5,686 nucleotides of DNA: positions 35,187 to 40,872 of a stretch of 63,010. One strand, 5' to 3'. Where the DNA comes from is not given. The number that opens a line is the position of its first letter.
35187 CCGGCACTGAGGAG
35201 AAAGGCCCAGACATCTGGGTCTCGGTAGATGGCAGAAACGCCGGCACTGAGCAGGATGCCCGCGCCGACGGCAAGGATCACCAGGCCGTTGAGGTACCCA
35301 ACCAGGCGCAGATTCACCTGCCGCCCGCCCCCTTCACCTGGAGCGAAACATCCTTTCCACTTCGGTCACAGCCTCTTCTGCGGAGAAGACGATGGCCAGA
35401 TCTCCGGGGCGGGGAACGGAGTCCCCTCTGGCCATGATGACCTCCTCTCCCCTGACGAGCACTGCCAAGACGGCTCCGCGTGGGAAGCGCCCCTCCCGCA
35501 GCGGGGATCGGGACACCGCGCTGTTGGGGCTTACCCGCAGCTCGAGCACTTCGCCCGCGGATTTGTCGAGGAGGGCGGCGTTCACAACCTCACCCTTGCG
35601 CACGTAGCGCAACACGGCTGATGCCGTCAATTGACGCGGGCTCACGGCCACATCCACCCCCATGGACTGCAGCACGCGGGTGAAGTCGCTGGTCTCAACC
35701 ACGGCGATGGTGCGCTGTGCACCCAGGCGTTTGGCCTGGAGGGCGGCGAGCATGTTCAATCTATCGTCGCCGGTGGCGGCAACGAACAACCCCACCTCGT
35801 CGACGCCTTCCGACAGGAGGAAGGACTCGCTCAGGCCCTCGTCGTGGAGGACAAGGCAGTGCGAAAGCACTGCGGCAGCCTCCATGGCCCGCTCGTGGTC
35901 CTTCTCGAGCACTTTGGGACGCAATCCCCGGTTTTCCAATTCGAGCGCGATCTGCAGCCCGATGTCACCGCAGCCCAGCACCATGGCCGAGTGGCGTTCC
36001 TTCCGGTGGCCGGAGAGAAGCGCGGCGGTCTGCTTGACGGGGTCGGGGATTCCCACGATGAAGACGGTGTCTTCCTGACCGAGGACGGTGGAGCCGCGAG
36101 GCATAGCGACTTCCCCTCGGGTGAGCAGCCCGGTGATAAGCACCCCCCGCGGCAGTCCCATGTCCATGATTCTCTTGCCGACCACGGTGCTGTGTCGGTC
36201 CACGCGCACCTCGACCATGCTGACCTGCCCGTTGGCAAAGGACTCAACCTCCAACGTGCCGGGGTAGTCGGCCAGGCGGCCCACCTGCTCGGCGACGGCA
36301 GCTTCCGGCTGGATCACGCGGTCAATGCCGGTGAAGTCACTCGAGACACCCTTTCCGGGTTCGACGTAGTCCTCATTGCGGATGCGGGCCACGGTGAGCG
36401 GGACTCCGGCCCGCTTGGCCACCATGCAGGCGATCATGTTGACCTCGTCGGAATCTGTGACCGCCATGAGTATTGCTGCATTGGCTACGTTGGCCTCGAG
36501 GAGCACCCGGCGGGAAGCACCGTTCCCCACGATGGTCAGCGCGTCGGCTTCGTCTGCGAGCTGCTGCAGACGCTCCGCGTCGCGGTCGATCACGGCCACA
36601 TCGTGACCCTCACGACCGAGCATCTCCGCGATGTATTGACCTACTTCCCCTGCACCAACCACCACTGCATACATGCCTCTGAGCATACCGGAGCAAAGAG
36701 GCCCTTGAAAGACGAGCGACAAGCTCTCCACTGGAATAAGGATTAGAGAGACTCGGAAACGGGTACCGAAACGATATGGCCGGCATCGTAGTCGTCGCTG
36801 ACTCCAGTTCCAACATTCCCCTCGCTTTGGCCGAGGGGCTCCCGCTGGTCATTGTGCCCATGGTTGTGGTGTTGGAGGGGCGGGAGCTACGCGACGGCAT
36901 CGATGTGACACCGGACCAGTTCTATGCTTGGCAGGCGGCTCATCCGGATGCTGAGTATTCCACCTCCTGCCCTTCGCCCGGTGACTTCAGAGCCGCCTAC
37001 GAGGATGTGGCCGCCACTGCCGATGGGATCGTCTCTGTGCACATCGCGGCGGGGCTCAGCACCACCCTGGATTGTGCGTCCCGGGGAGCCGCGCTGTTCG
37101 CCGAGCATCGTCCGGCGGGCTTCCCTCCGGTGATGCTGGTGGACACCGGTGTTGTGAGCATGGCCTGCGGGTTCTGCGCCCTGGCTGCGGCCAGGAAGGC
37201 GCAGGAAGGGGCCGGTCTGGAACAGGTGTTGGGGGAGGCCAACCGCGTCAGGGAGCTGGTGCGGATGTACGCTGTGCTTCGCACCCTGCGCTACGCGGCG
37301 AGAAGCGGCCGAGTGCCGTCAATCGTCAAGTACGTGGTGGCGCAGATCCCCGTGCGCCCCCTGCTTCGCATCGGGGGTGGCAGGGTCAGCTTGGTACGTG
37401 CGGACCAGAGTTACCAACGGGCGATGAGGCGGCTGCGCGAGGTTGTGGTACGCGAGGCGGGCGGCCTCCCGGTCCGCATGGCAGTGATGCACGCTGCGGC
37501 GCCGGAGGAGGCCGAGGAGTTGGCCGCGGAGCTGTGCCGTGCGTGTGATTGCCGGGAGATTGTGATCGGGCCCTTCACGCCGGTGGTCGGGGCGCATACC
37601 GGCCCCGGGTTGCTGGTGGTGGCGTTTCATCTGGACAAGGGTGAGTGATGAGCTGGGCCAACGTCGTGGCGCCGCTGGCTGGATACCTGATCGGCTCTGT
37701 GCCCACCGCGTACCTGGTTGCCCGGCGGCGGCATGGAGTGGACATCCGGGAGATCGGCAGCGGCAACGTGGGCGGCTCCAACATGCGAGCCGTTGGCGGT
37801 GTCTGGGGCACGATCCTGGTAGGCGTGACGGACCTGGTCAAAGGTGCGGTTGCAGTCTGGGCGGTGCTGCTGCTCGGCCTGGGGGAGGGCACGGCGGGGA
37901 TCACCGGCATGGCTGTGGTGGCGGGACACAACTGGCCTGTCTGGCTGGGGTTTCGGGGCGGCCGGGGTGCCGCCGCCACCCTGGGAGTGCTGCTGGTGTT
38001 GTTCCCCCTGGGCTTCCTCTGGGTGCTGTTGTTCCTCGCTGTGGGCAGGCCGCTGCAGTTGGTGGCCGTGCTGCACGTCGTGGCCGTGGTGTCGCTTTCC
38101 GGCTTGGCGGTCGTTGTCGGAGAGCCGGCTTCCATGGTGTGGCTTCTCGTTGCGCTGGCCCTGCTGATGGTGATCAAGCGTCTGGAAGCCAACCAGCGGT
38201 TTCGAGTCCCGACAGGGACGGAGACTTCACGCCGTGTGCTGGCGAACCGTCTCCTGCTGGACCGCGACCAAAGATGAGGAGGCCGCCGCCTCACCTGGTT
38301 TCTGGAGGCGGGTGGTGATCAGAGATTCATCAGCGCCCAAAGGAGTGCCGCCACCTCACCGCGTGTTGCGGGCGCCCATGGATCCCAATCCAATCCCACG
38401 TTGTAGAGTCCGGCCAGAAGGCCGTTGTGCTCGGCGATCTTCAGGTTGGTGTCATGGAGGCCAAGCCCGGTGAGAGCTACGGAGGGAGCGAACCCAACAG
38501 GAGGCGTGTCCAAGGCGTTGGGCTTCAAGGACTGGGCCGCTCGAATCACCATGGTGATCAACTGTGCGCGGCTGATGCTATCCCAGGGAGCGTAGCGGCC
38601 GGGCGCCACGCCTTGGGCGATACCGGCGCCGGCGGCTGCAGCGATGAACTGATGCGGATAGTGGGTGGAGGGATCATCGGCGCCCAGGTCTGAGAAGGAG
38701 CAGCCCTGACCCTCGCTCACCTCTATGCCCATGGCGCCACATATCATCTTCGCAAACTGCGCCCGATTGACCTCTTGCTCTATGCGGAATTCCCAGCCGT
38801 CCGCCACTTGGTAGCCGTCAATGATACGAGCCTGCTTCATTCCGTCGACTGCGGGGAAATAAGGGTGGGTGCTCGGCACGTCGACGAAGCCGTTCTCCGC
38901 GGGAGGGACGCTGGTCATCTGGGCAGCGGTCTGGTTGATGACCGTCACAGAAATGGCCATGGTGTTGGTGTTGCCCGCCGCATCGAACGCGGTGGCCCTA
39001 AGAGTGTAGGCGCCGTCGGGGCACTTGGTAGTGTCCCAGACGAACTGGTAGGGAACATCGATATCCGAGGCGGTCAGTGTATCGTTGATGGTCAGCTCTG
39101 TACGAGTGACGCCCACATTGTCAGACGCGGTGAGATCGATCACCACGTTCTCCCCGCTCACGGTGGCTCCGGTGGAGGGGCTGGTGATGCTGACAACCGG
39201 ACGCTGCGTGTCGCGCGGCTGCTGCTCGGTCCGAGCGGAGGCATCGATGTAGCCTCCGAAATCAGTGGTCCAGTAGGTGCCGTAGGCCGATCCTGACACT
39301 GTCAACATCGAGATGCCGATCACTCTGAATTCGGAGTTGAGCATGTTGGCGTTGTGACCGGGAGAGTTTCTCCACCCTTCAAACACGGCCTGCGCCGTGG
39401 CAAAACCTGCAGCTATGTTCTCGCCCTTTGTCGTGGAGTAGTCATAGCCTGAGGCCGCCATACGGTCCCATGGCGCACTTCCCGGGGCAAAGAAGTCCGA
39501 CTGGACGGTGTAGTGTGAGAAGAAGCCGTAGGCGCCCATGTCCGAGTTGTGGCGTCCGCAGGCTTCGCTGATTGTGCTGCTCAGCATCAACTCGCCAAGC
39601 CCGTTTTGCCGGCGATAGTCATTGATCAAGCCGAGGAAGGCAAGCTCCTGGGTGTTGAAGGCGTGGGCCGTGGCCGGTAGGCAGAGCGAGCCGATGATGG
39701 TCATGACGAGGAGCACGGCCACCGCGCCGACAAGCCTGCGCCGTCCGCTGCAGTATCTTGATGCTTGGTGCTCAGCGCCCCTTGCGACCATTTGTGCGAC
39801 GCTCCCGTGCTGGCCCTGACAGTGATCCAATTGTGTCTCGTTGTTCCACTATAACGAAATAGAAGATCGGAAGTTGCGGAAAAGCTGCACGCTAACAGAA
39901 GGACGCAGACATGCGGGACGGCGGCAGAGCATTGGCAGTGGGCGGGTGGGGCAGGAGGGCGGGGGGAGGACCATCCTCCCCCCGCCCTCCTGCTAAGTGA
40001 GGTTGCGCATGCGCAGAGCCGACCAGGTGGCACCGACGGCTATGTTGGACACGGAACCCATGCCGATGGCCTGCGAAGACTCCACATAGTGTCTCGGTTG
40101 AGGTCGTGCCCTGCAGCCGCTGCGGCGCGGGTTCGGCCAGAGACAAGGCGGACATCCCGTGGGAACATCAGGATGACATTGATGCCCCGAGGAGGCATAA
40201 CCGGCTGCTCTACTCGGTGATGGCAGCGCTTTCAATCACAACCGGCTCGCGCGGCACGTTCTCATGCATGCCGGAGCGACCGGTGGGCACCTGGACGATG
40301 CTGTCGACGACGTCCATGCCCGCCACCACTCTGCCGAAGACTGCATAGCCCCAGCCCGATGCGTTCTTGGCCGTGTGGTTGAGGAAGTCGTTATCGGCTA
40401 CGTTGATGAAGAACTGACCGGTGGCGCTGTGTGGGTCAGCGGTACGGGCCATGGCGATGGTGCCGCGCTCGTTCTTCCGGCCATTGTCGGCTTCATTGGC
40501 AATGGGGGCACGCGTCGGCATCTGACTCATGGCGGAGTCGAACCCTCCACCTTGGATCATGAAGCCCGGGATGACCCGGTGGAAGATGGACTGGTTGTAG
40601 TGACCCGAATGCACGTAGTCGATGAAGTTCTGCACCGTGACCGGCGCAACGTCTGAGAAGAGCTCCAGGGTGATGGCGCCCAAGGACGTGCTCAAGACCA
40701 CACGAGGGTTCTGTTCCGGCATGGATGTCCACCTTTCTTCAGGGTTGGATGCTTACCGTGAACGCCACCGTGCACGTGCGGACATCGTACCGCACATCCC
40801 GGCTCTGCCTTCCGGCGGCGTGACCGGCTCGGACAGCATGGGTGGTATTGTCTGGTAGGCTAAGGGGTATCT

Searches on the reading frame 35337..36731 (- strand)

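Call 48: search_protein_families(library=pfam, proteins=[window:35337-36731:-], max_evalue=0.00001)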
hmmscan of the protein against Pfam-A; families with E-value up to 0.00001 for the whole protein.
window:35337-36731:- (465 aa): 11 families
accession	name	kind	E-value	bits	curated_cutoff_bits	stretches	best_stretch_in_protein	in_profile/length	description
PF02254.24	TrkA_N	-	9.8e-47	158.5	23.8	2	23-141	2-115/116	TrkA-N domain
PF02080.26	TrkA_C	-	5.7e-19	68.2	27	1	172-239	1-70/71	TrkA-C domain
PF13241.12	NAD_binding_7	-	1.2e-10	42.3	22.1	1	17-115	5-92/104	Putative NAD(P)-binding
PF02558.23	ApbA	-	7.8e-09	35.8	22.2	1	23-85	2-61/150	Ketopantoate reductase PanE/ApbA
PF01488.26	Shikimate_DH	-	2.6e-08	34.5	24.3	1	18-66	11-60/138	Shikimate / quinate 5-dehydrogenase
PF02737.24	3HCDH_N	-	1.3e-07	32.2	22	0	23-85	3-63/180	3-hydroxyacyl-CoA dehydrogenase, NAD binding domain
PF03435.24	Sacchrp_dh_NADP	-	4.6e-07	30.6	25.1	0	23-63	2-44/129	Saccharopine dehydrogenase NADP binding domain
PF01494.25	FAD_binding_3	-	9.5e-07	28.8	22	0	23-56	5-38/349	FAD binding domain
PF03807.23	F420_oxidored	-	9.8e-07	29.7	21.6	0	24-64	4-46/94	NADP oxidoreductase coenzyme F420-dependent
PF00070.33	Pyr_redox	-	1.2e-06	29.3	22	0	22-61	2-41/82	Pyridine nucleotide-disulphide oxidoreductase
PF01266.30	DAO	-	3.8e-06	27.1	27.9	0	23-51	3-31/353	FAD dependent oxidoreductase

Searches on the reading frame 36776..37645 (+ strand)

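Call 46: search_protein_families(library=pfam, proteins=[window:36776-37645:+], max_evalue=0.00001)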
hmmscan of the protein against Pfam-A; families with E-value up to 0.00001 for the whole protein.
window:36776-37645:+ (290 aa): 1 family
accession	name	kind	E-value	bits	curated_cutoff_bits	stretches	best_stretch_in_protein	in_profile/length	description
PF02645.21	DegV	-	5e-53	180.7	27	1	4-284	2-277/280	Uncharacterised protein, DegV family COG1307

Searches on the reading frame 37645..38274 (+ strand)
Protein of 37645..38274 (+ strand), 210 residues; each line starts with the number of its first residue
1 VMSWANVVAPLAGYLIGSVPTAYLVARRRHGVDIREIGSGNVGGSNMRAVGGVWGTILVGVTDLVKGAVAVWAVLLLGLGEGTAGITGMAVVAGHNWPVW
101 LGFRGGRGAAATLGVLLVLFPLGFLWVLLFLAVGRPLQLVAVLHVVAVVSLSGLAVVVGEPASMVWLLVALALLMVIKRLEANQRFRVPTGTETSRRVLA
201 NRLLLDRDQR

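Call 46: search_protein_families(library=pfam, proteins=[window:37645-38274:+], max_evalue=0.00001)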
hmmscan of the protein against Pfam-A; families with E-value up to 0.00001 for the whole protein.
window:37645-38274:+ (210 aa): 1 family
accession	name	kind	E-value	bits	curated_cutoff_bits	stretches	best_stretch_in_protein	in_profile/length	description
PF02660.20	G3P_acyltransf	-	6.6e-36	124.3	24.1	1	13-181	2-159/164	Glycerol-3-phosphate acyltransferase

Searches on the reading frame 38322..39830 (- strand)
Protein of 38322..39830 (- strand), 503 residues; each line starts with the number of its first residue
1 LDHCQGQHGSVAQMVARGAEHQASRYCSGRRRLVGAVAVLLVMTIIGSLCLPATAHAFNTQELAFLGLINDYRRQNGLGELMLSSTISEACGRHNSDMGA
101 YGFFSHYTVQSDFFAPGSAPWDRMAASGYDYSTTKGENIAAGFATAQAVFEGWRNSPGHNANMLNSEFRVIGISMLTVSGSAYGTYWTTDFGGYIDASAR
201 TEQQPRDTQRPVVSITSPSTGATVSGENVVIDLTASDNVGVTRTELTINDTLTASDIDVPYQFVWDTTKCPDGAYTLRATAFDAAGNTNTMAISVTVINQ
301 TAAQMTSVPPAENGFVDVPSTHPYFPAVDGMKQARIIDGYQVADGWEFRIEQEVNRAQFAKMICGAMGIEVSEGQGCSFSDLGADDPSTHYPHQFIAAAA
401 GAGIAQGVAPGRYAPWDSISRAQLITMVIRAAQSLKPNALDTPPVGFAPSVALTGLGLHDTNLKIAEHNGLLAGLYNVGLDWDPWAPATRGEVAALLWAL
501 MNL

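Call 46: search_protein_families(library=pfam, proteins=[window:38322-39830:-], max_evalue=0.00001)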
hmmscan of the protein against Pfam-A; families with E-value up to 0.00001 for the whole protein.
window:38322-39830:- (503 aa): 3 families
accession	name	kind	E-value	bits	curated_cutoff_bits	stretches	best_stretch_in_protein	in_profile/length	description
PF17957.7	Big_7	-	2.6e-17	63.7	24.1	1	211-279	1-70/70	Bacterial Ig domain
PF00188.32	CAP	-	2.3e-16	61.1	21.1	1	66-191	1-117/117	Cysteine-rich secretory protein family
PF00395.25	SLH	-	5.6e-11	42.7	20.8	0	389-424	7-43/44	S-layer homology domain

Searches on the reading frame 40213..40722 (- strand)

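Call 46: search_protein_families(library=pfam, proteins=[window:40213-40722:-], max_evalue=0.00001)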
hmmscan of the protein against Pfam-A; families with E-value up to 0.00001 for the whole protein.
window:40213-40722:- (170 aa): 1 family
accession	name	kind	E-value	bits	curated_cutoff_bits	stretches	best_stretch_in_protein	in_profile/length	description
PF00160.26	Pro_isomerase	-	3.9e-47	160.9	21.7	1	8-166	2-157/159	Cyclophilin type peptidyl-prolyl cis-trans isomerase/CLD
